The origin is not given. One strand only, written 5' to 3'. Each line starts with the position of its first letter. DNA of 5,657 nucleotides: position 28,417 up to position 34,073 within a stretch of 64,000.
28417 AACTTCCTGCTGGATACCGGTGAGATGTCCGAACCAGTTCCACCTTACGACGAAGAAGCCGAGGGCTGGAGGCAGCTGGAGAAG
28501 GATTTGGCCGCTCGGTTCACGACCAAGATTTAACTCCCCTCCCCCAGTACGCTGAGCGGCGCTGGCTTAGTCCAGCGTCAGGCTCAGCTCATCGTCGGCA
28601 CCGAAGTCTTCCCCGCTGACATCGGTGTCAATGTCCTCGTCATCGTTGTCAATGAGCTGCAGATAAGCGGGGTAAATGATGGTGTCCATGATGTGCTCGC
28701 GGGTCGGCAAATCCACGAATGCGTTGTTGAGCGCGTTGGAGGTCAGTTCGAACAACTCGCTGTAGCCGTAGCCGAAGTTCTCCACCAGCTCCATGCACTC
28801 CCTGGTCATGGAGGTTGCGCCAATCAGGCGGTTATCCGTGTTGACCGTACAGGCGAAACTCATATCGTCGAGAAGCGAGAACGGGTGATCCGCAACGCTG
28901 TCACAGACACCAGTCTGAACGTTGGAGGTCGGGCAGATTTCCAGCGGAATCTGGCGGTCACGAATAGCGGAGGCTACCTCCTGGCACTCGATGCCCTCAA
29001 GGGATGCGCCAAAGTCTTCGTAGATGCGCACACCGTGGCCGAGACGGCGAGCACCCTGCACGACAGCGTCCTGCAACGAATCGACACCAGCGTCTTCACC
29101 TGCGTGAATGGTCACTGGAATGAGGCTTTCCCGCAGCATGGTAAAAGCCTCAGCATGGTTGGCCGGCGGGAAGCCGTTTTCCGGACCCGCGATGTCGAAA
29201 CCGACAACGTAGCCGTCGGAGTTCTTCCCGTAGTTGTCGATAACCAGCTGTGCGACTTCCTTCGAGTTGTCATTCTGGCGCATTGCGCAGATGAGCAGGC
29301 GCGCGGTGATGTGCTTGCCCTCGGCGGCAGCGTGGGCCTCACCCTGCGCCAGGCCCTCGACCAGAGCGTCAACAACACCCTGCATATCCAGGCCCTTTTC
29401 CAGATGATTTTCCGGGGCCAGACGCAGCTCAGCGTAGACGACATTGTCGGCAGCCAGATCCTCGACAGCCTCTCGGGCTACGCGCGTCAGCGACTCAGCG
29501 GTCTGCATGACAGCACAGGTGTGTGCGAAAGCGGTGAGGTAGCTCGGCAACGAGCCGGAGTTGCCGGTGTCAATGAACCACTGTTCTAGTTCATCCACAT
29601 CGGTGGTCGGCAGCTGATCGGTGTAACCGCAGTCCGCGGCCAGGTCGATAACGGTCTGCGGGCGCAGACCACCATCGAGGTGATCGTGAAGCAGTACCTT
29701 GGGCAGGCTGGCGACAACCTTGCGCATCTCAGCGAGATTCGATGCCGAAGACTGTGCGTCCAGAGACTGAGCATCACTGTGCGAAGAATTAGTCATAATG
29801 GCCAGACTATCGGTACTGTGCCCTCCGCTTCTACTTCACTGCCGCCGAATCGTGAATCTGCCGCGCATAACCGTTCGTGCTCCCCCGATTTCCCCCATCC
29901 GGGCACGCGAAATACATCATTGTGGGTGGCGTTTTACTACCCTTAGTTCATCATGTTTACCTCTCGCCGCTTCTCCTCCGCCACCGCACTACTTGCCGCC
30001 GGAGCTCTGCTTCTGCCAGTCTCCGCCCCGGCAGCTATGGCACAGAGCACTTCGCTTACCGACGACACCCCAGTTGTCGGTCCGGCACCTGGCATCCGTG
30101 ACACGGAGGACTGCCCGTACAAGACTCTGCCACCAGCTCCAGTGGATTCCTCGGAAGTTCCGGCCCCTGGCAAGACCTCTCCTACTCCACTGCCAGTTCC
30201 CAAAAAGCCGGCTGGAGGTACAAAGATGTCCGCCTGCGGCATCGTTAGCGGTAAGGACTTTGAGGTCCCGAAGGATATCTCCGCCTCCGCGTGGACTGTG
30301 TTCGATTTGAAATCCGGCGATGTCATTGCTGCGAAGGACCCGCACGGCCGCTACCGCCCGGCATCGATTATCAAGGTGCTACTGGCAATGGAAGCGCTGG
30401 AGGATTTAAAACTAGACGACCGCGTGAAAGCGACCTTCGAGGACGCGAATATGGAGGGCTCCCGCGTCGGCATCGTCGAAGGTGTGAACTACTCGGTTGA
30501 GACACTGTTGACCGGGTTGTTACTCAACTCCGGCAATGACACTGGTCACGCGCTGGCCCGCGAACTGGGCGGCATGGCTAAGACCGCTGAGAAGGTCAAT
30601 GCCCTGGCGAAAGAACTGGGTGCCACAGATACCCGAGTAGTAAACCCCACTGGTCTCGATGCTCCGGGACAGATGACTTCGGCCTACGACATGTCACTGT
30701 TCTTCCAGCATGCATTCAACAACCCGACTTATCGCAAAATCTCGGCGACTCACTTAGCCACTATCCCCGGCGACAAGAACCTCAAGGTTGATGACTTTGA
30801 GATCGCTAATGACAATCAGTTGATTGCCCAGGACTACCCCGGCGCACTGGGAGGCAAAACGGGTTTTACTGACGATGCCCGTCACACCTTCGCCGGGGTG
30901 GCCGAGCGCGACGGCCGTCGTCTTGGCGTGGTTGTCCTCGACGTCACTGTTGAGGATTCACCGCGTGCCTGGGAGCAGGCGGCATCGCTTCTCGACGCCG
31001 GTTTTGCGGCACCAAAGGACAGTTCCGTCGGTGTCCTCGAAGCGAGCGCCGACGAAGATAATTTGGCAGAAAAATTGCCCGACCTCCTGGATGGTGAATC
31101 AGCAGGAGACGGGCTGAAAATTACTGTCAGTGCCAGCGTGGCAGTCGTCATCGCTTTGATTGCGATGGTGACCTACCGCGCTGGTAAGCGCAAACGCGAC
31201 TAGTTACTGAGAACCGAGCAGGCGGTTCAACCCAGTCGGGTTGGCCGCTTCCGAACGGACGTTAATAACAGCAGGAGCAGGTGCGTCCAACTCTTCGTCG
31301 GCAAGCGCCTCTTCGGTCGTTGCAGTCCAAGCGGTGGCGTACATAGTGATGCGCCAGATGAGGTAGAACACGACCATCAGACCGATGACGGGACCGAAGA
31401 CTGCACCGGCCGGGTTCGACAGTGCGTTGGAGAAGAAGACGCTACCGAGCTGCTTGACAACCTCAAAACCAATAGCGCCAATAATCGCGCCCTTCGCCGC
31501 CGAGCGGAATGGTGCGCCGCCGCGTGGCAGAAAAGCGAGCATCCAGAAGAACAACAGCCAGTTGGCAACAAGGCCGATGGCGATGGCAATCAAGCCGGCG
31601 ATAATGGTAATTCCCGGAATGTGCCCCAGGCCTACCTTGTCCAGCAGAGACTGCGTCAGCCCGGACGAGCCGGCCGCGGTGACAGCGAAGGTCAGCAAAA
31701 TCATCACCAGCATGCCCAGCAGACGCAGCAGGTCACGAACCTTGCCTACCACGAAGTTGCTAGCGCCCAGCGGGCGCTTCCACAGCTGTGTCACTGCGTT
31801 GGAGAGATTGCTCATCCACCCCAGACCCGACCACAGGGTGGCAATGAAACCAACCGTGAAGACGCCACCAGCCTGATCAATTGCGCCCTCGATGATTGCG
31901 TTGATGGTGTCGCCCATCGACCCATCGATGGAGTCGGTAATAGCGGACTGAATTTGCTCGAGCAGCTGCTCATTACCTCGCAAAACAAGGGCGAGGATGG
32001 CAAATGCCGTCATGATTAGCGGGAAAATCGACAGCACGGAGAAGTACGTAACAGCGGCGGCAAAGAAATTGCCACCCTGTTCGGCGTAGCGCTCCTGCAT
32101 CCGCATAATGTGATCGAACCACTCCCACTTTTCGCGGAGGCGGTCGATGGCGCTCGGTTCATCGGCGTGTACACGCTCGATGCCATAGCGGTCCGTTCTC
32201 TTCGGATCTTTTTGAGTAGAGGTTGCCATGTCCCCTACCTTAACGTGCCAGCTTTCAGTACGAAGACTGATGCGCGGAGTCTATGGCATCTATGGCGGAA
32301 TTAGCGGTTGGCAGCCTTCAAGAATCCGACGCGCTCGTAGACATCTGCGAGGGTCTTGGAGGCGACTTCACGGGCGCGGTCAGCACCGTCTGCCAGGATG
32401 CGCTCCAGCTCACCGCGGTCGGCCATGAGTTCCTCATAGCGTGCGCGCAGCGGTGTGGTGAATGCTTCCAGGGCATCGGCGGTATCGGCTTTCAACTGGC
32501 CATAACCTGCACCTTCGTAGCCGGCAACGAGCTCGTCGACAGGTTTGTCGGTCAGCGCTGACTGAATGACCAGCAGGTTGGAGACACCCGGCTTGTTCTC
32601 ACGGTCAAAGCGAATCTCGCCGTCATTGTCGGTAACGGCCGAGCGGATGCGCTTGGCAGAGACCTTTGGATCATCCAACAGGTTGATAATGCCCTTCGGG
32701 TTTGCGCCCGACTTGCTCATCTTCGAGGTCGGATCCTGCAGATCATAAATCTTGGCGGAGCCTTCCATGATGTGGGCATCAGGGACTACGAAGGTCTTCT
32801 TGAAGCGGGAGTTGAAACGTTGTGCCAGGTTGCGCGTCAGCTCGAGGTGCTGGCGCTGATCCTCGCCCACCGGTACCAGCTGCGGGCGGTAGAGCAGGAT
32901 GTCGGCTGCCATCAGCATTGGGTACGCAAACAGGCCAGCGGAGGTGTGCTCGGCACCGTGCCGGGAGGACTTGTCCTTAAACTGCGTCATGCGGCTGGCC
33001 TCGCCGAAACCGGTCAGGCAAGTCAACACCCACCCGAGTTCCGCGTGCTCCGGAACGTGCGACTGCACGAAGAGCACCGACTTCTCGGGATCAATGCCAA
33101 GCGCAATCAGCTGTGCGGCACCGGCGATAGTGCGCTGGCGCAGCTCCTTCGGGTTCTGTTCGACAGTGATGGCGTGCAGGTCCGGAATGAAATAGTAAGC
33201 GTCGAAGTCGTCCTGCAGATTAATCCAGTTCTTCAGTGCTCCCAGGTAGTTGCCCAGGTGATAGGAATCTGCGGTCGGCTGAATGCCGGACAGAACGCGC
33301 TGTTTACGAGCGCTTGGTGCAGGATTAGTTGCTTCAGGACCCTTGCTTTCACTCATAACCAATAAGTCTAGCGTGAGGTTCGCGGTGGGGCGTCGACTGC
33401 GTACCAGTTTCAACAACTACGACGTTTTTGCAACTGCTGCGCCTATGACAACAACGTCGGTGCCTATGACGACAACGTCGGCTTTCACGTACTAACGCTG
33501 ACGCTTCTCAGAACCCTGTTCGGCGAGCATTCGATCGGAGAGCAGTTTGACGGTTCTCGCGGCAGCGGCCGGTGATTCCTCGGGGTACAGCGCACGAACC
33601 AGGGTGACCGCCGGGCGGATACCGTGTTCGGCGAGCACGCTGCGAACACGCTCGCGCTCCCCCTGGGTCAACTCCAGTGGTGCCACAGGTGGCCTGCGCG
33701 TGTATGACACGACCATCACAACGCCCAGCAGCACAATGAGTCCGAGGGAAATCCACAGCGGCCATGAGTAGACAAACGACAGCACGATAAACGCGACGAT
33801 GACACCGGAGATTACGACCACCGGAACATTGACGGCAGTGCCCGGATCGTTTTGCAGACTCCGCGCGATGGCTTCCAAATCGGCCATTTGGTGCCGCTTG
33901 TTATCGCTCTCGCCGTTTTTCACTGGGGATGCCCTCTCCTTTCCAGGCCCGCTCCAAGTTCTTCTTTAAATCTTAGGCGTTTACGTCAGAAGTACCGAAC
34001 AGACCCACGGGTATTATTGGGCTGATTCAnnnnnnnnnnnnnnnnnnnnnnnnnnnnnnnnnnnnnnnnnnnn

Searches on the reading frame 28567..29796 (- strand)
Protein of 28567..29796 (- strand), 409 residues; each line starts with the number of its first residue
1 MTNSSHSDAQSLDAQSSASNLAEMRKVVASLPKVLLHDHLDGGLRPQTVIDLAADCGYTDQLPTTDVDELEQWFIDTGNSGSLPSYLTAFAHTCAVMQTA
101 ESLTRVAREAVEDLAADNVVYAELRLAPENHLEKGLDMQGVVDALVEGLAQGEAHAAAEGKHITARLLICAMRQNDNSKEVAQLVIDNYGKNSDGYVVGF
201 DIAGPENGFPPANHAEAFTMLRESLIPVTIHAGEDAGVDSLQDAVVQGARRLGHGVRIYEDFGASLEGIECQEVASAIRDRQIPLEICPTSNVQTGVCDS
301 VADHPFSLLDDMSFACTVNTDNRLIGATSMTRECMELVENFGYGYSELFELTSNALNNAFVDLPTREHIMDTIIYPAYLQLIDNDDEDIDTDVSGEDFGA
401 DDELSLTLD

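Call 57: search_protein_families(library=pfam, proteins=[window:28567-29796:-], max_evalue=0.00001)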
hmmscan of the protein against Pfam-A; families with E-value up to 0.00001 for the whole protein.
window:28567-29796:- (409 aa): 1 family
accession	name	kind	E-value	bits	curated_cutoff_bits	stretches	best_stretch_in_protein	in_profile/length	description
PF00962.28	A_deaminase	-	8.9e-86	288.4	27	1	32-374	1-328/330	Adenosine deaminase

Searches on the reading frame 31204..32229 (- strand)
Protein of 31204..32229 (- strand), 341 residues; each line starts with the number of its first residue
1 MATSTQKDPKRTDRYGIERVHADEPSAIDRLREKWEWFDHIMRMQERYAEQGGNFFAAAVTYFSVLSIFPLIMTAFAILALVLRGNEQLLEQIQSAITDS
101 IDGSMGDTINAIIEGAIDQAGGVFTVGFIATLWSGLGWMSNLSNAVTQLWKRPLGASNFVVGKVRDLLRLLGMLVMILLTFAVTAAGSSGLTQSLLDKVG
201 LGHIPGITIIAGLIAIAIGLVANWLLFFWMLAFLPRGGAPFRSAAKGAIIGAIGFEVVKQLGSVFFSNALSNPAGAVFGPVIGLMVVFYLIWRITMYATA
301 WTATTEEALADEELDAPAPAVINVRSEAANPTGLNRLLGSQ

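Call 3: search_protein_families(library=pfam, proteins=[window:31204-32229:-], max_evalue=1)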
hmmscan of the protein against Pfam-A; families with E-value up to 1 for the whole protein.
window:31204-32229:- (341 aa): 1 family
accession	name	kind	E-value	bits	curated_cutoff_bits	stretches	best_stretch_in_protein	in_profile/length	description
PF03631.20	Virul_fac_BrkB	-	7.8e-45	154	33.7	1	51-307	3-257/259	Virulence factor BrkB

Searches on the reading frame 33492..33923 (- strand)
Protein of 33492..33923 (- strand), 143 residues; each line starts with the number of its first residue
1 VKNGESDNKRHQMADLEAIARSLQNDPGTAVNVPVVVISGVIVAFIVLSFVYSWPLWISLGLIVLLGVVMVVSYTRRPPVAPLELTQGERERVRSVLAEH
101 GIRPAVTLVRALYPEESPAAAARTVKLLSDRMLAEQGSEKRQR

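Call 3: search_protein_families(library=pfam, proteins=[window:33492-33923:-], max_evalue=1)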
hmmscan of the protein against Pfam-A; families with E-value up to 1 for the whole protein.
window:33492-33923:- (143 aa): 12 families
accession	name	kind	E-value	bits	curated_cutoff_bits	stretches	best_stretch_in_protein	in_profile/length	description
PF07690.21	MFS_1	-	0.0025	17.3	33.4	1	37-98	135-188/347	Major Facilitator Superfamily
PF10112.14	Halogen_Hydrol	-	0.0036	17.8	29.8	1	36-99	6-72/191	5-bromo-4-chloroindolyl phosphate hydrolysis protein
PF13567.11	DUF4131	-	0.0044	17.2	31.6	1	33-84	5-59/165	Domain of unknown function (DUF4131)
PF02659.21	Mntp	-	0.0051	17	24.4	1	37-75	22-60/152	Putative manganese efflux pump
PF19571.5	ACT_8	-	0.017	15.4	23.5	0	89-132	51-94/141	ACT domain pair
PF19744.4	DUF6232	-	0.018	15.9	27.4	1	8-92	12-95/117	Family of unknown function (DUF6232)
PF11982.13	DUF3483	-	0.049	13.8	31.5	1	18-113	60-149/215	Domain of unknown function (DUF3483)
PF06170.17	DUF983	-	0.055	14.2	22.6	1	27-76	25-74/85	Protein of unknown function (DUF983)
PF20990.2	DUF2207_C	-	0.065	13.4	33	1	35-76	144-188/247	Predicted membrane protein (DUF2207) C-terminal domain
PF03918.19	CcmH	-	0.096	12.4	25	1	53-97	96-143/143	Cytochrome C biogenesis protein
PF13829.11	DUF4191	-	0.1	12.4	30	1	9-72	7-68/219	Domain of unknown function (DUF4191)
PF00664.28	ABC_membrane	-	0.2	11.7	28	1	41-72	128-160/274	ABC transporter transmembrane region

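Call 4: search_protein_families(library=ncbifam, proteins=[window:33492-33923:-], max_evalue=1)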
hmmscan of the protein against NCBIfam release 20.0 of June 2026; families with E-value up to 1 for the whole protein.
window:33492-33923:- (143 aa): 4 families
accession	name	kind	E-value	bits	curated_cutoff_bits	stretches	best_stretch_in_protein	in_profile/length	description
NF011647.0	PRK15065.1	subfamily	0.029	13.5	278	1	28-75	148-195/267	mannose/fructose/sorbose family PTS transporter subunit IIC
NF053845.1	CoaP_CTERM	equivalog_domain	0.066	12.9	35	1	56-77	11-32/35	choice-of-anchor protein CoaP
NF041447.1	TrbC_conju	equivalog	0.07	11.5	800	1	17-91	4-78/685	F-type conjugative transfer protein TrbC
NF046001.1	SecDF_plasm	equivalog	0.43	8.5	500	1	35-74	797-836/878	protein translocase subunit SecDF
